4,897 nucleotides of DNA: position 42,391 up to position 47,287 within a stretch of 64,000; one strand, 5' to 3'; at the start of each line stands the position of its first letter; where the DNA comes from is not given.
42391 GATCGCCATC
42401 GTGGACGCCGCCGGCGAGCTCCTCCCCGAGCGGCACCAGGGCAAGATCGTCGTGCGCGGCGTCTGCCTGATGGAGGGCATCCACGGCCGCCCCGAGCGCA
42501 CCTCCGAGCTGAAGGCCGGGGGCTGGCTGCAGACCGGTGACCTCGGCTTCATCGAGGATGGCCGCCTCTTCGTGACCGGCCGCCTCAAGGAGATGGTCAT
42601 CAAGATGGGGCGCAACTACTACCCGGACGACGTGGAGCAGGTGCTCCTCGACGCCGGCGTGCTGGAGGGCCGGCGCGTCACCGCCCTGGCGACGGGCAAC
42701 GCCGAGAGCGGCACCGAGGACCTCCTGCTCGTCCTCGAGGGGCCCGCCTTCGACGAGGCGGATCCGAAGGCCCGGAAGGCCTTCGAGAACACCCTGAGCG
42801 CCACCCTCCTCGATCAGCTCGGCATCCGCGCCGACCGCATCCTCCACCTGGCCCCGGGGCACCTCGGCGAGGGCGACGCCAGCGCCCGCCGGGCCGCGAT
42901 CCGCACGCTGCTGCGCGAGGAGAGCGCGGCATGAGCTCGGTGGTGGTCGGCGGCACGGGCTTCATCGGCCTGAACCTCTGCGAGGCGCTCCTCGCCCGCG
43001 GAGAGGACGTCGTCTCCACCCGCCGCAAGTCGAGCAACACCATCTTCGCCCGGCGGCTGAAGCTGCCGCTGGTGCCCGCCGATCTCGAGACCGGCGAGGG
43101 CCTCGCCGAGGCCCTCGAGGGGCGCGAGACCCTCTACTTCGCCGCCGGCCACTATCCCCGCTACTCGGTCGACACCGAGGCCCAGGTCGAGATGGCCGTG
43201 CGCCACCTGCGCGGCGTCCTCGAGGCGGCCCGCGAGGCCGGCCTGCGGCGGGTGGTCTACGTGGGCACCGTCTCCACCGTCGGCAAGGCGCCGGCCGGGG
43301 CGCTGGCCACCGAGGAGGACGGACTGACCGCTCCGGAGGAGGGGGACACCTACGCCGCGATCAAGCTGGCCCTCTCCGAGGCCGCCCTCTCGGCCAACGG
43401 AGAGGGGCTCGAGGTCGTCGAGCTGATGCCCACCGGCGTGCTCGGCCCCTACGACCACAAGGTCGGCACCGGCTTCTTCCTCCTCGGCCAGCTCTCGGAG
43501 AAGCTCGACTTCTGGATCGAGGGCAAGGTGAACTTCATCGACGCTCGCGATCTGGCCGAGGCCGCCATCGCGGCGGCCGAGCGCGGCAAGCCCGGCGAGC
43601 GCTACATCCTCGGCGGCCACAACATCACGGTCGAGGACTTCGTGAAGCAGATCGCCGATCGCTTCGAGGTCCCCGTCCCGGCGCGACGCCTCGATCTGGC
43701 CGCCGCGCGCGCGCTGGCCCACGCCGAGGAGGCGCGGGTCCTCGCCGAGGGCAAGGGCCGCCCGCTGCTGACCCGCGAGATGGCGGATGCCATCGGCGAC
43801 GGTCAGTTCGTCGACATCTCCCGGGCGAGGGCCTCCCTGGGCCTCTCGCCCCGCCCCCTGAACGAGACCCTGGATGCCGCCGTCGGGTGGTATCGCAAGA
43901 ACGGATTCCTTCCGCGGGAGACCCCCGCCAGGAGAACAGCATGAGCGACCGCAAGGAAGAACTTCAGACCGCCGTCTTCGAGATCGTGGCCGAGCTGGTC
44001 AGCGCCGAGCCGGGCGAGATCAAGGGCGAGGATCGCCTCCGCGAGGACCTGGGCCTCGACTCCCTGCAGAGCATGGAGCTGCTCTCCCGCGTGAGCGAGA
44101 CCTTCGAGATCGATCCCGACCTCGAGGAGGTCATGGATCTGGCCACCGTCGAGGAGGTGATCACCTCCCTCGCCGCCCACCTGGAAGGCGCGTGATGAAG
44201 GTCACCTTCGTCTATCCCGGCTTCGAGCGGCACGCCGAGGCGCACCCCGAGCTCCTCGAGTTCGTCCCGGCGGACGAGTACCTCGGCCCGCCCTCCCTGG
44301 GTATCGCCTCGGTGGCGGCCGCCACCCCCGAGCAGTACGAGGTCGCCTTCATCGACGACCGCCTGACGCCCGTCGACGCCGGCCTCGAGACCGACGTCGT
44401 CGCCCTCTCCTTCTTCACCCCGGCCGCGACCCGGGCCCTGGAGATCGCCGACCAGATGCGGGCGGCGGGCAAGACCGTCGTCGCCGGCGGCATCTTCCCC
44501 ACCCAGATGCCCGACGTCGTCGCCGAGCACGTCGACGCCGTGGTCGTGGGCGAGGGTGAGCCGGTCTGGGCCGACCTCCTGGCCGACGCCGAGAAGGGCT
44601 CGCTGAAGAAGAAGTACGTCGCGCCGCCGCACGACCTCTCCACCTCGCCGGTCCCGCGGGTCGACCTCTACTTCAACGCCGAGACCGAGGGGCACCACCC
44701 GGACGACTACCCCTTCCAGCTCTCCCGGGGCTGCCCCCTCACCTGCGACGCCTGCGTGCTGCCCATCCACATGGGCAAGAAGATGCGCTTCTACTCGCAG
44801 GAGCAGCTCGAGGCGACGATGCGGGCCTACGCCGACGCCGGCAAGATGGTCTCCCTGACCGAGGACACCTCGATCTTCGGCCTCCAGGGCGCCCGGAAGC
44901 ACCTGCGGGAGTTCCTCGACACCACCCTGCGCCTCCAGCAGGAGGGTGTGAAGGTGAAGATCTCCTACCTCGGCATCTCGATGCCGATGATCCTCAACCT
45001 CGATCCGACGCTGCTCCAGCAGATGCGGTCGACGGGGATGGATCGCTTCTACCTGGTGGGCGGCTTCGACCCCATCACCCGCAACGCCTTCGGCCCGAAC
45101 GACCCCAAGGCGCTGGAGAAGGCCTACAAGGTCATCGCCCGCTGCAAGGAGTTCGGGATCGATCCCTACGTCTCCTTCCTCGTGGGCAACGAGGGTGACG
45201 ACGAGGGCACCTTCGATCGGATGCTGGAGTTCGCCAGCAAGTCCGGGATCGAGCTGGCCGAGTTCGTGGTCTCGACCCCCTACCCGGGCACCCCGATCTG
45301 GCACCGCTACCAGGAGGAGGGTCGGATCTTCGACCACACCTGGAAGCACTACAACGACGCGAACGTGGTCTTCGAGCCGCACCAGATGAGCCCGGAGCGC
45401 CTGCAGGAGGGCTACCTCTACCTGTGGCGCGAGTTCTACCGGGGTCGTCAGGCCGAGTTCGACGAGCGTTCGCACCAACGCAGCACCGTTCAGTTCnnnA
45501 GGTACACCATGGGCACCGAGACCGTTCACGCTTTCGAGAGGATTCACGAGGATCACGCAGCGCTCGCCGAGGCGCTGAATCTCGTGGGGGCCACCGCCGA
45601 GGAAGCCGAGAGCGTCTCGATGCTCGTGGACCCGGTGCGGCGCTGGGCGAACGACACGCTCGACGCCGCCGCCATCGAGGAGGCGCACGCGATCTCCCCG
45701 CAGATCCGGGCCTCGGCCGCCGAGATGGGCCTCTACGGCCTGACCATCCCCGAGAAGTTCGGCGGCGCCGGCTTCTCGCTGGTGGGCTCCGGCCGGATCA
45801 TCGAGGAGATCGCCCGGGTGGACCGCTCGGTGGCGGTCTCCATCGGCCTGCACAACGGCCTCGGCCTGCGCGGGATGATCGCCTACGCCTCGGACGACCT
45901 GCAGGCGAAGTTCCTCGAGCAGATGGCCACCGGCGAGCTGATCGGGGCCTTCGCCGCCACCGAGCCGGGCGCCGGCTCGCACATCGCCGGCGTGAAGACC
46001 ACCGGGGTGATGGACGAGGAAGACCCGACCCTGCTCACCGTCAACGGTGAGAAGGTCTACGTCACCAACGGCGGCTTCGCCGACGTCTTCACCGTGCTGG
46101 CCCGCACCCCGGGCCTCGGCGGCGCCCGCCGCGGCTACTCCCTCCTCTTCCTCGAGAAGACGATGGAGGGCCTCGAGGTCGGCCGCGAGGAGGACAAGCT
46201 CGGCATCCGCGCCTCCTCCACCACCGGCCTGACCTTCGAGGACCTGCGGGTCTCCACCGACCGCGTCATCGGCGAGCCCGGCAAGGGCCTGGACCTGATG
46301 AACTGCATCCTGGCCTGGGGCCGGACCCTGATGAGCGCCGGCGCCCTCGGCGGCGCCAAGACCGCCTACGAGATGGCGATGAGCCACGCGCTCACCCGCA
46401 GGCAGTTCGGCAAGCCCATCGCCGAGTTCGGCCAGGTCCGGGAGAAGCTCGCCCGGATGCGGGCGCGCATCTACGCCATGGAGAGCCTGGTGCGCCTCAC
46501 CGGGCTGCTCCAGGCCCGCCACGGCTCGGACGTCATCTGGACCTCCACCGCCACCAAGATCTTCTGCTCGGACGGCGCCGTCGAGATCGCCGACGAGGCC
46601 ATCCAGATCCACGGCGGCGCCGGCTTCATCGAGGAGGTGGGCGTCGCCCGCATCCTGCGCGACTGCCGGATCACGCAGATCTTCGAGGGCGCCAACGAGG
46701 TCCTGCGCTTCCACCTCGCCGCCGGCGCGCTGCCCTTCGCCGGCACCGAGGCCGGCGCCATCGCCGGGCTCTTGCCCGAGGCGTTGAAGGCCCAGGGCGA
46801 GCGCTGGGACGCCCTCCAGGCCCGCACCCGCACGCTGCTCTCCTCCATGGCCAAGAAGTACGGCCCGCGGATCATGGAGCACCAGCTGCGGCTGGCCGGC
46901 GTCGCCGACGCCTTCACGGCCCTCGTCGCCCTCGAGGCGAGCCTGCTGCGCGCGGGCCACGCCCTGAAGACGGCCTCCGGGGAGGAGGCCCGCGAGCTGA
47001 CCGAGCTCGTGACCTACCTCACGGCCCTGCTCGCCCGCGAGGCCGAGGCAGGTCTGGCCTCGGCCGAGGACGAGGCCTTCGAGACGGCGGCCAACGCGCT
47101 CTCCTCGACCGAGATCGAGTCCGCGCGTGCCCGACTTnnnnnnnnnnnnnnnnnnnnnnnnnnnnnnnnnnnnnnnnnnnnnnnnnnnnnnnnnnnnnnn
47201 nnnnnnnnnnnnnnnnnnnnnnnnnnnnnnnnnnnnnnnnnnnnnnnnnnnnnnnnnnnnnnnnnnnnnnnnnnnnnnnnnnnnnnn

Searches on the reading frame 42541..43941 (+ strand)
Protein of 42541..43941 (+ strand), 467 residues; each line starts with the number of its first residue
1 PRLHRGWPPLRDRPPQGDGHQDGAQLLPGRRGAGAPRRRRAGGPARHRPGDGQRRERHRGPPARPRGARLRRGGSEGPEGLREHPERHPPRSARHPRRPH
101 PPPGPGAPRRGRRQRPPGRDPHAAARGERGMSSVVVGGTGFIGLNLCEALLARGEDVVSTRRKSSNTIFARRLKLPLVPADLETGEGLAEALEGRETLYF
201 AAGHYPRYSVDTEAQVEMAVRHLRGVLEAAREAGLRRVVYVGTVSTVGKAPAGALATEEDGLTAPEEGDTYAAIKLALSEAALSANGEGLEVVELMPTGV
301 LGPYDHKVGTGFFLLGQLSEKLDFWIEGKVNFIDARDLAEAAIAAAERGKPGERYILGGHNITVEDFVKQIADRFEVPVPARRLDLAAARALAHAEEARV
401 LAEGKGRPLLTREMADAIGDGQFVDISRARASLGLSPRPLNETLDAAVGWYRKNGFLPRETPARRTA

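Call 45: search_protein_families(library=pfam, proteins=[window:42541-43941:+], max_evalue=0.001)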
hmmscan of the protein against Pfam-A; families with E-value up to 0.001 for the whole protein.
window:42541-43941:+ (467 aa): 5 families
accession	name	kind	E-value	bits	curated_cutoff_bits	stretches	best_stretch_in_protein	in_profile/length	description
PF01370.27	Epimerase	-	3.1e-28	99.2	20.9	1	134-358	2-240/240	NAD dependent epimerase/dehydratase family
PF01073.25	3Beta_HSD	-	3.9e-14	52.8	22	1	134-346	1-229/280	3-beta hydroxysteroid dehydrogenase/isomerase family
PF13460.12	NAD_binding_10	-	4.2e-12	46.7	27.2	1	137-249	1-104/184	NAD(P)H-binding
PF16363.11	GDP_Man_Dehyd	-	7.6e-11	42.5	27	1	135-375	2-266/332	GDP-mannose 4,6 dehydratase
PF05368.20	NmrA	-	1.7e-05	25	27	1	134-246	6-110/298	NmrA-like family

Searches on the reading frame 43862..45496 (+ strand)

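Call 45: search_protein_families(library=pfam, proteins=[window:43862-45496:+], max_evalue=0.001)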
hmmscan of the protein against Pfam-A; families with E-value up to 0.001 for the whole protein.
window:43862-45496:+ (545 aa): 3 families
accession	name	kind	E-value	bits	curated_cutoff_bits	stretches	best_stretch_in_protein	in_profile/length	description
PF02310.24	B12-binding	-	1e-10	41.9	32.1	1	144-236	13-117/121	B12 binding domain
PF04055.27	Radical_SAM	-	1e-09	39.2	29.5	1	287-458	3-166/166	Radical SAM superfamily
PF13282.11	DUF4070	-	3.9e-05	24.2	22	1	477-527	1-50/144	Domain of unknown function (DUF4070)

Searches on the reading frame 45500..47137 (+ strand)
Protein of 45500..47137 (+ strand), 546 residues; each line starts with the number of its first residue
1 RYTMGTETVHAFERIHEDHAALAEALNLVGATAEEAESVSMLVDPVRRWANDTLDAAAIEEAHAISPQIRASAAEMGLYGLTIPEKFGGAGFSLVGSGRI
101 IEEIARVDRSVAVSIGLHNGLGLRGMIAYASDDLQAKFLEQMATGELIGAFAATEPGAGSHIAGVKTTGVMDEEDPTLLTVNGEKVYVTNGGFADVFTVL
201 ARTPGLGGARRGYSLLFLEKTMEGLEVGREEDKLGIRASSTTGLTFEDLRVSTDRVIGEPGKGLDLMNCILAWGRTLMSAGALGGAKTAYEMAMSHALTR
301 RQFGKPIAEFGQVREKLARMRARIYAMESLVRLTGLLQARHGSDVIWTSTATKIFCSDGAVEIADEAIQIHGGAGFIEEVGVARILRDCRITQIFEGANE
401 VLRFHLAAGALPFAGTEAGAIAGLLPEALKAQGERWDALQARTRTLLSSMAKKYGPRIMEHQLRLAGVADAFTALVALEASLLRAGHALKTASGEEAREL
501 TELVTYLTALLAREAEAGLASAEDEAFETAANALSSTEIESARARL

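Call 45: search_protein_families(library=pfam, proteins=[window:45500-47137:+], max_evalue=0.001)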
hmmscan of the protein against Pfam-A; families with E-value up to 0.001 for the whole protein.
window:45500-47137:+ (546 aa): 7 families
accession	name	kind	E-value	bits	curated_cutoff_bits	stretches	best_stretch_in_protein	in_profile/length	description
PF00441.29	Acyl-CoA_dh_1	-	1.4e-33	116.6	22.4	1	261-409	1-148/150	Acyl-CoA dehydrogenase, C-terminal domain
PF02771.21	Acyl-CoA_dh_N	-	3.7e-23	82.5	22.9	1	40-146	5-113/113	Acyl-CoA dehydrogenase, N-terminal domain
PF02770.24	Acyl-CoA_dh_M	-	7.5e-22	77.8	33.3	1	150-248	1-96/97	Acyl-CoA dehydrogenase, middle domain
PF08028.16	Acyl-CoA_dh_2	-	9.7e-13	49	22.7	1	278-399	3-133/134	Acyl-CoA dehydrogenase, C-terminal domain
PF22924.1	ACOX_C_alpha1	-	1.3e-09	38.6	27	1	272-406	5-164/169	Acyl-CoA oxidase, C-alpha1 domain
PF21263.2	Acyl-CoA-dh_C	-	1.3e-05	25.9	27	0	451-505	14-63/96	Acyl-CoA dehydrogenase, C-terminal domain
PF21343.2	ACAD9-ACADV_C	-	1.7e-05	25.6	27.8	0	449-501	23-75/120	ACAD9/ACADV, C-terminal domain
